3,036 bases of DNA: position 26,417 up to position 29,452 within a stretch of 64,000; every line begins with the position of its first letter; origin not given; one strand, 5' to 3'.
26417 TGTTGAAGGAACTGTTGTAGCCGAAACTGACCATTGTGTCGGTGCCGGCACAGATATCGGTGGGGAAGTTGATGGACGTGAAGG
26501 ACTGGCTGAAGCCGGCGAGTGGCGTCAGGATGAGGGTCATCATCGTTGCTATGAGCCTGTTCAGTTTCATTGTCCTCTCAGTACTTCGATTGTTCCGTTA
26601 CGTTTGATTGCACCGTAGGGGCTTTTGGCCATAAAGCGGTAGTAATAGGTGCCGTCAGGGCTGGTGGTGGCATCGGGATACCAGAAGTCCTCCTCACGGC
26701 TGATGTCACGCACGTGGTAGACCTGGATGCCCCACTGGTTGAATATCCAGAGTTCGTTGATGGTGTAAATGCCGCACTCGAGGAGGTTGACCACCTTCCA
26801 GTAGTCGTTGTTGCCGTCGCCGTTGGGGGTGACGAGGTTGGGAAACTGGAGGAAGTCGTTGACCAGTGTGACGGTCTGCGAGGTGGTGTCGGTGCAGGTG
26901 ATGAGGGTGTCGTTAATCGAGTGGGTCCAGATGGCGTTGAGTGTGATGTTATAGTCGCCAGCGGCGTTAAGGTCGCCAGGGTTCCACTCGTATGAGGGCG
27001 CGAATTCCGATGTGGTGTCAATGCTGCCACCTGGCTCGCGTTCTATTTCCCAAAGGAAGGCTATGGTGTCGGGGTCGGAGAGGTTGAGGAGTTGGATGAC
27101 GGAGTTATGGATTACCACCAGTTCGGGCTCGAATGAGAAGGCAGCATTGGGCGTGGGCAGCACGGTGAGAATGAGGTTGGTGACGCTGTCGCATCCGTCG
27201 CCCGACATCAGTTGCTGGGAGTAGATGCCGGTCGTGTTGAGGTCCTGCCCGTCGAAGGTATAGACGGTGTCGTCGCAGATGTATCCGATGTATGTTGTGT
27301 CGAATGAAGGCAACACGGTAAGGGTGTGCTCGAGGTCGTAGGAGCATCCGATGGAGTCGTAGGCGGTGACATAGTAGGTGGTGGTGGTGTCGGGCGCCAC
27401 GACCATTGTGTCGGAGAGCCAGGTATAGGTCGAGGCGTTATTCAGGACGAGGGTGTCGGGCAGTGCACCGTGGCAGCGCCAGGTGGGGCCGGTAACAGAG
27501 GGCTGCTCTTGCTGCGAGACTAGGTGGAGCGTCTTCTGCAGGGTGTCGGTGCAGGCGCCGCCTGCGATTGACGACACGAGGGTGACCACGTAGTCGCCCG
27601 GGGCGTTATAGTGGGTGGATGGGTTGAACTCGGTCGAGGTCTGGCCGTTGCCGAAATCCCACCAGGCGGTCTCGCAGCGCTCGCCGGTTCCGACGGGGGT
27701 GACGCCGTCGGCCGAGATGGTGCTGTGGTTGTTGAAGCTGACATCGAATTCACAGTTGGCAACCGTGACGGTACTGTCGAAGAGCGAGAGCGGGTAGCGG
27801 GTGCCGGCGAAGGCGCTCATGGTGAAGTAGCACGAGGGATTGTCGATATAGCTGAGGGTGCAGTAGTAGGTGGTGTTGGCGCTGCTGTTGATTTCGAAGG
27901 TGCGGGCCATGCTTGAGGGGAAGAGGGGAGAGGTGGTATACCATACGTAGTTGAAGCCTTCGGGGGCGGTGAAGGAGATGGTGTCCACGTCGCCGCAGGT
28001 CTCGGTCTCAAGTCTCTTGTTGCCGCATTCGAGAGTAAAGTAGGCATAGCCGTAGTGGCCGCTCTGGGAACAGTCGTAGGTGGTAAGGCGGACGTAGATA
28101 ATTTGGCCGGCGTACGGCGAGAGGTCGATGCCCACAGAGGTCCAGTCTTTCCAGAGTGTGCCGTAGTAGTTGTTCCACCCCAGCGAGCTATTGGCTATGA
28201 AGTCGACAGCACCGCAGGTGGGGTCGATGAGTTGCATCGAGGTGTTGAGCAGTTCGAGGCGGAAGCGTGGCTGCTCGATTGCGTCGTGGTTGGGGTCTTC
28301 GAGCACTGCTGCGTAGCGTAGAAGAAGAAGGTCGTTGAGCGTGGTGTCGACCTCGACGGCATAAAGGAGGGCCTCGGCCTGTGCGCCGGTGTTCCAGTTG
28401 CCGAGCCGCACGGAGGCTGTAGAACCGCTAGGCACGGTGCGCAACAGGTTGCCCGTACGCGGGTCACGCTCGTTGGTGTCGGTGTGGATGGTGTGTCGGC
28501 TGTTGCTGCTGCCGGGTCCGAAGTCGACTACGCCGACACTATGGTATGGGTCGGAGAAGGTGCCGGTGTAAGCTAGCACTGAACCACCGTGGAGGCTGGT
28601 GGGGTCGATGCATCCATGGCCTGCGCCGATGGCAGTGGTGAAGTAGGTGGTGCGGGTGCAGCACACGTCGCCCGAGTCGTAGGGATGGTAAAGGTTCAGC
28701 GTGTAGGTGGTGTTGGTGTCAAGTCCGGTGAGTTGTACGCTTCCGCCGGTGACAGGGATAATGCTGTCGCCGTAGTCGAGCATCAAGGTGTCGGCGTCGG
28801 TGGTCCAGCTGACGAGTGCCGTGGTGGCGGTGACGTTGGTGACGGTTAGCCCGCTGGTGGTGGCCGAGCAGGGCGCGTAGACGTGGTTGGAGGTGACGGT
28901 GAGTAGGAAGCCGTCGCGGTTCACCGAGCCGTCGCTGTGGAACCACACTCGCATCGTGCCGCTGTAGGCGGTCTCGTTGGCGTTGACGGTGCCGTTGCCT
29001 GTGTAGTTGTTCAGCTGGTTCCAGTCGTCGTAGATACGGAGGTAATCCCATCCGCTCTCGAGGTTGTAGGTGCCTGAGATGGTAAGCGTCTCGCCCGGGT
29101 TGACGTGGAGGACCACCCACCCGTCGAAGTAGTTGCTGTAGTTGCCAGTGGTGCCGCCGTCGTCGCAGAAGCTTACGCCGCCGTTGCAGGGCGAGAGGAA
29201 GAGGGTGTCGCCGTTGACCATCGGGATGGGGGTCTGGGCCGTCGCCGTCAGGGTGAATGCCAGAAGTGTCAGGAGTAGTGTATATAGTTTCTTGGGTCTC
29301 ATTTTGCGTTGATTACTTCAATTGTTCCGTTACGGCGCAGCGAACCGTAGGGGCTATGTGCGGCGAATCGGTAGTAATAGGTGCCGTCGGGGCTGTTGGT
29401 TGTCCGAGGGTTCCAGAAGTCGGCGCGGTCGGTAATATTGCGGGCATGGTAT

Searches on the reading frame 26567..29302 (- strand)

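Call 18: search_protein_families(library=pfam, proteins=[window:26567-29302:-], max_evalue=0.01)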
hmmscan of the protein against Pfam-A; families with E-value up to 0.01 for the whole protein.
window:26567-29302:- (911 aa): 4 families
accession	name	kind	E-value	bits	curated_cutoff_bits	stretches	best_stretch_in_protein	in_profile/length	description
PF13585.12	CHU_C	-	4.1e-13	49.7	27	1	819-892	2-72/86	CHU_C Type IX secretion signal domain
PF18911.6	PKD_4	-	2.2e-06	28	27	1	522-587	13-78/85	PKD domain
PF18981.6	InlK_D3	-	1.4e-05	25.6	25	0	555-586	36-67/75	Internalin K domain (D3/D4)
PF00801.26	PKD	-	0.00036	20.9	23.5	1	547-587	33-75/80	PKD domain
